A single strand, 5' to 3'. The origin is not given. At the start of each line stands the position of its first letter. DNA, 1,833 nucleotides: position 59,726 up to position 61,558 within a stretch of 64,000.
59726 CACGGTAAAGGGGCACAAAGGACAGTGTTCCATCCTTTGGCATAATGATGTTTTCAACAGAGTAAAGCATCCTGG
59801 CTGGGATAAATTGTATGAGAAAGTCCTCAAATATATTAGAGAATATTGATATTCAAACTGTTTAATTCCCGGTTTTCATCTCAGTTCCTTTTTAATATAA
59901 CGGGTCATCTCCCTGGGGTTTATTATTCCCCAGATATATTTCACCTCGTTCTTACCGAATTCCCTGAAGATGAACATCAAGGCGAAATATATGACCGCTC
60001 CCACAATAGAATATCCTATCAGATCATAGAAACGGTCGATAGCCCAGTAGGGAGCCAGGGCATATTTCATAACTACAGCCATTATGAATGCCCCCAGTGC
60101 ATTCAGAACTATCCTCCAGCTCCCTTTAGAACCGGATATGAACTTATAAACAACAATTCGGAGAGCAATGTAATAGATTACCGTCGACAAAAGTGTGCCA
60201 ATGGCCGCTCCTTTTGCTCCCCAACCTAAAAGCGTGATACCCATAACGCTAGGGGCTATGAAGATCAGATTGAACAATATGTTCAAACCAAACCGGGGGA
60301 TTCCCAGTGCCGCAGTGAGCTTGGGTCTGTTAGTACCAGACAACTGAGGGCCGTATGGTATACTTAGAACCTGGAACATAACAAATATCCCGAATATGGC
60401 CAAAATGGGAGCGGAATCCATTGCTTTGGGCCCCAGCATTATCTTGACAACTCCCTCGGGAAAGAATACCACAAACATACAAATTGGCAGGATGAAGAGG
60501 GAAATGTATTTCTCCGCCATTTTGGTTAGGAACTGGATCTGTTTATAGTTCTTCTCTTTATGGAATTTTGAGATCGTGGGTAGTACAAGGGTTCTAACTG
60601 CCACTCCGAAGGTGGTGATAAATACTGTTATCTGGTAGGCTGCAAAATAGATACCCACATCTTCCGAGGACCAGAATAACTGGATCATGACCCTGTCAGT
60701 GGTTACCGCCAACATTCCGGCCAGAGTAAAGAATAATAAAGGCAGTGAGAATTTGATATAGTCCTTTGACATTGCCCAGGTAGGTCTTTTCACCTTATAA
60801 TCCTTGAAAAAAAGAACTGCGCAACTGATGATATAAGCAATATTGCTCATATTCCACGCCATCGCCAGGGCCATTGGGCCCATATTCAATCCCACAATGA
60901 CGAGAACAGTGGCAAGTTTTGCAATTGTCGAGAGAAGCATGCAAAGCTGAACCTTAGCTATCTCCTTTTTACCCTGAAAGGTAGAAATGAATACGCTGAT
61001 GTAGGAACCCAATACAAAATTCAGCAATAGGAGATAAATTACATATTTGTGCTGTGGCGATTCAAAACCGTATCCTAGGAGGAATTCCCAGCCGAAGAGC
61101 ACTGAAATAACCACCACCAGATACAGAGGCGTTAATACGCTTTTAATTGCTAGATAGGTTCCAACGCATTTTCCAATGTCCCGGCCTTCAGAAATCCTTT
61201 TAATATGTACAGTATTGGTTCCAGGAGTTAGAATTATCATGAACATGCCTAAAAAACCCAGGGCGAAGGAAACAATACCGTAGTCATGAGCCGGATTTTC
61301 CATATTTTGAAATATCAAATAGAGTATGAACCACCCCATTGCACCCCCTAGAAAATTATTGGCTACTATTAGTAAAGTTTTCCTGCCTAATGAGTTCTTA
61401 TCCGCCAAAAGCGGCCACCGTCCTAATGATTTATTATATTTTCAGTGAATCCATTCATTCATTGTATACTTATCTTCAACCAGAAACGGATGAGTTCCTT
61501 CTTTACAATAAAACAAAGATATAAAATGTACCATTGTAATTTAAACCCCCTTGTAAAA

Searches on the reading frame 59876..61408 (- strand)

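Call 19: search_protein_families(library=pfam, proteins=[window:59876-61408:-], max_evalue=0.00001)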
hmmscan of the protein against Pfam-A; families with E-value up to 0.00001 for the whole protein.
window:59876-61408:- (510 aa): 3 families
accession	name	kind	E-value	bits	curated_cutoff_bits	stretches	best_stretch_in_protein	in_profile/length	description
PF13440.11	Polysacc_synt_3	-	2.1e-20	73.6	23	1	41-328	9-287/293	Polysaccharide biosynthesis protein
PF01943.22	Polysacc_synt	-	3.6e-19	69.7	28.2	1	27-283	20-274/274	Polysaccharide biosynthesis protein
PF01554.23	MatE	-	5.3e-07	29.9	24.9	1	232-382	10-161/161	MatE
